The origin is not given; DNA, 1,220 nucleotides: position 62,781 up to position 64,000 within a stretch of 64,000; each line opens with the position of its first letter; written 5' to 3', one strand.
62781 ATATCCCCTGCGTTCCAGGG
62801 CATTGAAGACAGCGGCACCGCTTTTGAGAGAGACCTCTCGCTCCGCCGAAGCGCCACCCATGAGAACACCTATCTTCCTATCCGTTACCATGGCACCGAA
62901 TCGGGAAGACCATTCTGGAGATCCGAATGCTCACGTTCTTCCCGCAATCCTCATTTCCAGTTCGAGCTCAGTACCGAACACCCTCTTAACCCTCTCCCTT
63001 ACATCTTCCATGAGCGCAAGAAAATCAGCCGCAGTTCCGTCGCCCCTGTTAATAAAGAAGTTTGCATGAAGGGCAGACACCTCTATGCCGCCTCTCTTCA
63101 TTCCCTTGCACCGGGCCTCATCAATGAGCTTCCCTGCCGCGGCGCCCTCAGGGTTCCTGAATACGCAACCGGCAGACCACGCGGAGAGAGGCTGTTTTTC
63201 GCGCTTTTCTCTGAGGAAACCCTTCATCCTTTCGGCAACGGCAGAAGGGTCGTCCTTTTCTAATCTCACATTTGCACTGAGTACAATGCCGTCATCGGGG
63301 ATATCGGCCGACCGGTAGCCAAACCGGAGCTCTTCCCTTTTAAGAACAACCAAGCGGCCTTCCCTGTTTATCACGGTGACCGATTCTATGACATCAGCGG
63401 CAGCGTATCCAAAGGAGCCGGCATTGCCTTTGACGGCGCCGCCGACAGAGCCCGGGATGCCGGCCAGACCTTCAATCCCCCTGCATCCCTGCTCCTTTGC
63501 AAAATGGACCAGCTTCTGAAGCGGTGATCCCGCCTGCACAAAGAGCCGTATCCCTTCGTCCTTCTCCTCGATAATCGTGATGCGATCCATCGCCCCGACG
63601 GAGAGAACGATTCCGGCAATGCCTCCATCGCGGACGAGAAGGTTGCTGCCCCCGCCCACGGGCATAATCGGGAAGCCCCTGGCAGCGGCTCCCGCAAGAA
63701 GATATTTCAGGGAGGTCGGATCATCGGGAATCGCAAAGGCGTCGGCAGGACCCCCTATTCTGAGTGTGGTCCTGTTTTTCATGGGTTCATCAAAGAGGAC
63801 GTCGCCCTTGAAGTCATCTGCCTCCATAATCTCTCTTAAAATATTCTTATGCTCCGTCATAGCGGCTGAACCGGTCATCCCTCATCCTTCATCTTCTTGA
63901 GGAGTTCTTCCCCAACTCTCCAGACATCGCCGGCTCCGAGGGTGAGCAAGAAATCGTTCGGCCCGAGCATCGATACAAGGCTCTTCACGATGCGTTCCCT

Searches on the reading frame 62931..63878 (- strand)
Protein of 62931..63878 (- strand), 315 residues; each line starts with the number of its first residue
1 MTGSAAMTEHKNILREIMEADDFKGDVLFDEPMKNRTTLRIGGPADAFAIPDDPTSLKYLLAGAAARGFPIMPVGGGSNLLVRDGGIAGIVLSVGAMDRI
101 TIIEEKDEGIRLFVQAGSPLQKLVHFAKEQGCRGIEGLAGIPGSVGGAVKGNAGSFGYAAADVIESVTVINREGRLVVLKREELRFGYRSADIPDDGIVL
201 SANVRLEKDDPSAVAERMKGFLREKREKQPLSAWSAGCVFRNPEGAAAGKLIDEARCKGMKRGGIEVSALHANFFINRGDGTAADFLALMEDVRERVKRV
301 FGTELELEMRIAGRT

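Call 21: search_protein_families(library=pfam, proteins=[window:62931-63878:-], max_evalue=0.0001)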
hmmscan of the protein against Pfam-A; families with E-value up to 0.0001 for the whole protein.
window:62931-63878:- (315 aa): 2 families
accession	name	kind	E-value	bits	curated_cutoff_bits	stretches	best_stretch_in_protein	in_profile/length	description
PF02873.21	MurB_C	-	1.8e-31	108.7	27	1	214-311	2-98/99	UDP-N-acetylenolpyruvoylglucosamine reductase, C-terminal domain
PF01565.28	FAD_binding_4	-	2.3e-23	82.9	26.4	1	46-179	2-138/139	FAD binding domain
